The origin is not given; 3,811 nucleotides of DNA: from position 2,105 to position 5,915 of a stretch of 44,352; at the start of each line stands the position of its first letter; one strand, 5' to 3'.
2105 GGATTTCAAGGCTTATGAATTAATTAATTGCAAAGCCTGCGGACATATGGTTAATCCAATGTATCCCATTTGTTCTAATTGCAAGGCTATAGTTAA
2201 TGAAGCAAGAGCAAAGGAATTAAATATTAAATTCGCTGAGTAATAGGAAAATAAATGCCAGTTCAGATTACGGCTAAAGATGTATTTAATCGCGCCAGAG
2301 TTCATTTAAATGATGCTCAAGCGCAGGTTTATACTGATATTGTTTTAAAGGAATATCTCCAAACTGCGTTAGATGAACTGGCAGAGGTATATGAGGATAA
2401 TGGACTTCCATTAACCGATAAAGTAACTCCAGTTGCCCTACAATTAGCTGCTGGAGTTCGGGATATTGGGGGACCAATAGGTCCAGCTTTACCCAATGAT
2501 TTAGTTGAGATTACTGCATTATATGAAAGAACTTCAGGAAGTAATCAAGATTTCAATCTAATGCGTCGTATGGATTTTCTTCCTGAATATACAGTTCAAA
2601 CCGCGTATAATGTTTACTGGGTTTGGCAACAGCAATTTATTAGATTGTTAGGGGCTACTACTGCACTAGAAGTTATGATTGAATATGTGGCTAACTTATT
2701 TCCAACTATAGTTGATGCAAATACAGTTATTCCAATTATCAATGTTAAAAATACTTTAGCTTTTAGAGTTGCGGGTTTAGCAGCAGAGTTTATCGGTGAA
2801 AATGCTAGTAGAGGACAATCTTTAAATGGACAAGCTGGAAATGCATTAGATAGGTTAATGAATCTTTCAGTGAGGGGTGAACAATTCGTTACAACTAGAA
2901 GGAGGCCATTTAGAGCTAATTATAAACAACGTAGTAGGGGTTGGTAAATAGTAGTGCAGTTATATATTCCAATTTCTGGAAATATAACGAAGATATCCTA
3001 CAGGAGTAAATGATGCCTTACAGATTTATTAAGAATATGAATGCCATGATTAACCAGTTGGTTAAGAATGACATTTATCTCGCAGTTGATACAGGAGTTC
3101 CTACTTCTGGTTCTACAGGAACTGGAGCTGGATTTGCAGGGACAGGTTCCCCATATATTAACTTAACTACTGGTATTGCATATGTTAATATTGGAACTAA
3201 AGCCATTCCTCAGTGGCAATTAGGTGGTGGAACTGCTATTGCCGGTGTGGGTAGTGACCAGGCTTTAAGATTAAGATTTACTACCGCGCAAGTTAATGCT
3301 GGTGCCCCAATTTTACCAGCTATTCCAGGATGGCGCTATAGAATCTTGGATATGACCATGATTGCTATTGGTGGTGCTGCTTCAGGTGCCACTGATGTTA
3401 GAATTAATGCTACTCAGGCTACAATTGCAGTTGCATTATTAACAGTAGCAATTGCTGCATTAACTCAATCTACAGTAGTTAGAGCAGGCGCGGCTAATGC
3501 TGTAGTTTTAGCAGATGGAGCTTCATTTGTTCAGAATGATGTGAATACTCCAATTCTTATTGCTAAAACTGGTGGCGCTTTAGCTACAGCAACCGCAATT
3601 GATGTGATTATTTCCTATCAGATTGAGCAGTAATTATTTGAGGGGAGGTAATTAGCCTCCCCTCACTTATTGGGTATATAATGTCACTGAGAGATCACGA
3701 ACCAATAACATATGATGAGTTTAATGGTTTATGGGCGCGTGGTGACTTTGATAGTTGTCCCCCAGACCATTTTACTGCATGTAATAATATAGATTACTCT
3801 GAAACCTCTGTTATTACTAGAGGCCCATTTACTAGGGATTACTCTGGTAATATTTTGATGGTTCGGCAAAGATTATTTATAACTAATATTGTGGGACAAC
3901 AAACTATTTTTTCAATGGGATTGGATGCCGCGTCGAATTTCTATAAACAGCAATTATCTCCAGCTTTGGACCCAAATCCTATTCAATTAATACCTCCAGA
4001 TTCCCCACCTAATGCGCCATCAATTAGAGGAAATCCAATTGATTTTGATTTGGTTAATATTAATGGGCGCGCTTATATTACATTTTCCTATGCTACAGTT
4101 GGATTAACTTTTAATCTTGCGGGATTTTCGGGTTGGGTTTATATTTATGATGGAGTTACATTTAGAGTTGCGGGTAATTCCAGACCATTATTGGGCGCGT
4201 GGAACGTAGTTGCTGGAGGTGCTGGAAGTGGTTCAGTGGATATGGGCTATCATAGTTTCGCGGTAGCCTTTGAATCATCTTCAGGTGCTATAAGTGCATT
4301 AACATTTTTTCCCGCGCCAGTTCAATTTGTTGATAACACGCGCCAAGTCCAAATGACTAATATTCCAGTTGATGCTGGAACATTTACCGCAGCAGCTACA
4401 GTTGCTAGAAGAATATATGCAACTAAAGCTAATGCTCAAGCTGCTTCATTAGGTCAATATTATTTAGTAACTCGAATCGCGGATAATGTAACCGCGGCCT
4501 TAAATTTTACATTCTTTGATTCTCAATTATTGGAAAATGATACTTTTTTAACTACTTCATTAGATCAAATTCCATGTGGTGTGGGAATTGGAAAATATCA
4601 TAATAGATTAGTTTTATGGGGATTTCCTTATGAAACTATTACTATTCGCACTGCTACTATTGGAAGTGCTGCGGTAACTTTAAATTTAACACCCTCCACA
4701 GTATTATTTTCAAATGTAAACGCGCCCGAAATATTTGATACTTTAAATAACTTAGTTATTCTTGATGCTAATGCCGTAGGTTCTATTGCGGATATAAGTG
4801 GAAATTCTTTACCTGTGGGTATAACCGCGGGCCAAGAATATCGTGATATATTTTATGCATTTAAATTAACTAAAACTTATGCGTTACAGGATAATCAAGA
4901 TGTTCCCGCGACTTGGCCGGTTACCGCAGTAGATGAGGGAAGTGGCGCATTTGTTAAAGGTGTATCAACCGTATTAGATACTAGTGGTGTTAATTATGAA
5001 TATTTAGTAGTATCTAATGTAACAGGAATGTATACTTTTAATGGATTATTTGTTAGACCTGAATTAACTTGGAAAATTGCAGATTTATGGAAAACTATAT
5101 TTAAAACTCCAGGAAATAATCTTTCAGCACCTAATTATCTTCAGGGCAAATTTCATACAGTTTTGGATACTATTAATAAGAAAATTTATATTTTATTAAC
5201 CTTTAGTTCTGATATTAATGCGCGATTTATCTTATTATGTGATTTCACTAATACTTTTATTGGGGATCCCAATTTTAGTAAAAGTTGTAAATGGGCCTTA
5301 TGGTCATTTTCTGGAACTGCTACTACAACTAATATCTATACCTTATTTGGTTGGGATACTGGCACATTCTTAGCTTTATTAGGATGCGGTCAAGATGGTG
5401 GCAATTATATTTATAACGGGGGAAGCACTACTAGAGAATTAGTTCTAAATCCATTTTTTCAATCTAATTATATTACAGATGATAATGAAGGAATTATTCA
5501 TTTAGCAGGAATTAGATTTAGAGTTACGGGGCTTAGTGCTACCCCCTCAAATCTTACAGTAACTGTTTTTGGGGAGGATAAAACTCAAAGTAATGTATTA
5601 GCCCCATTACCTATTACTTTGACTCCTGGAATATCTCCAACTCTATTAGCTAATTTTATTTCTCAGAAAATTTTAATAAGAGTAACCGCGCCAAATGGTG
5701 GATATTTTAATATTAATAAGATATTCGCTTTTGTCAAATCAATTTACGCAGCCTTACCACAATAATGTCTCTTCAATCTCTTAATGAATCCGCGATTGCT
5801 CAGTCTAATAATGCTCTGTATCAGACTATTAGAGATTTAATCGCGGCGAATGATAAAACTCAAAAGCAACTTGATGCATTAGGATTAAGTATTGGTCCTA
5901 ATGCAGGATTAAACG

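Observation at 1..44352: A CGCG-centred GC-rich near-palindrome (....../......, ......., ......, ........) is iterated about every 250 bp in an AT-rich genome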

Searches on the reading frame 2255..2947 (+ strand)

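Call 40: search_protein_families(library=pfam, max_evalue=0.01, proteins=[window:2255-2947:+])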
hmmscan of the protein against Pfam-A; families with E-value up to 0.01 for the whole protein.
window:2255-2947:+ (230 aa): 1 family
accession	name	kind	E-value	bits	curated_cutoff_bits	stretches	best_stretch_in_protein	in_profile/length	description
PF24175.2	SU10_adaptor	-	1.2e-06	29.5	27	1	6-208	2-184/194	SU10 adaptor protein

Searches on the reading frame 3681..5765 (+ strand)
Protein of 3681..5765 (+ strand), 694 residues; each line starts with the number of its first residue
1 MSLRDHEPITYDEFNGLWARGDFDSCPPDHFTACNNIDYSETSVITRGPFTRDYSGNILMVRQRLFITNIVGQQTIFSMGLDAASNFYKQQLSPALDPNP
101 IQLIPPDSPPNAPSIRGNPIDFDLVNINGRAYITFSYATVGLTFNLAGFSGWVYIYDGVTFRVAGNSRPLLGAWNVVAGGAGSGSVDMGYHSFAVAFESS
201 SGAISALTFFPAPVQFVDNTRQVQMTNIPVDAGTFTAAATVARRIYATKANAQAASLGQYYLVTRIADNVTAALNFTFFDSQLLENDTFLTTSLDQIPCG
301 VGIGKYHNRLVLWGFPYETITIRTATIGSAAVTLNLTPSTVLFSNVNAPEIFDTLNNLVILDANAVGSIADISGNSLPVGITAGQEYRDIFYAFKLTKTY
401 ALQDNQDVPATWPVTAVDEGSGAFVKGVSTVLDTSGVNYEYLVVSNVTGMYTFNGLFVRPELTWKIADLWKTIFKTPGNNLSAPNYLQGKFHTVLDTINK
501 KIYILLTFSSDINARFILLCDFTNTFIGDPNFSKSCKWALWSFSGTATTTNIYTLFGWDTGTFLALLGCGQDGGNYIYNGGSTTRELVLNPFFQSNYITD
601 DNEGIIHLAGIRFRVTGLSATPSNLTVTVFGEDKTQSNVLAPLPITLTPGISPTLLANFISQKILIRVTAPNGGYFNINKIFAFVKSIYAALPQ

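Call 8: search_protein_families(library=phrogs, proteins=[window:3681-5765:+])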
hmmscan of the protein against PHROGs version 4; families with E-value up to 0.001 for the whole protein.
window:3681-5765:+ (694 aa): 0 families

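Call 9: search_protein_families(library=pfam, proteins=[window:3681-5765:+])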
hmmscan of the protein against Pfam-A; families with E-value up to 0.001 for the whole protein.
window:3681-5765:+ (694 aa): 0 families
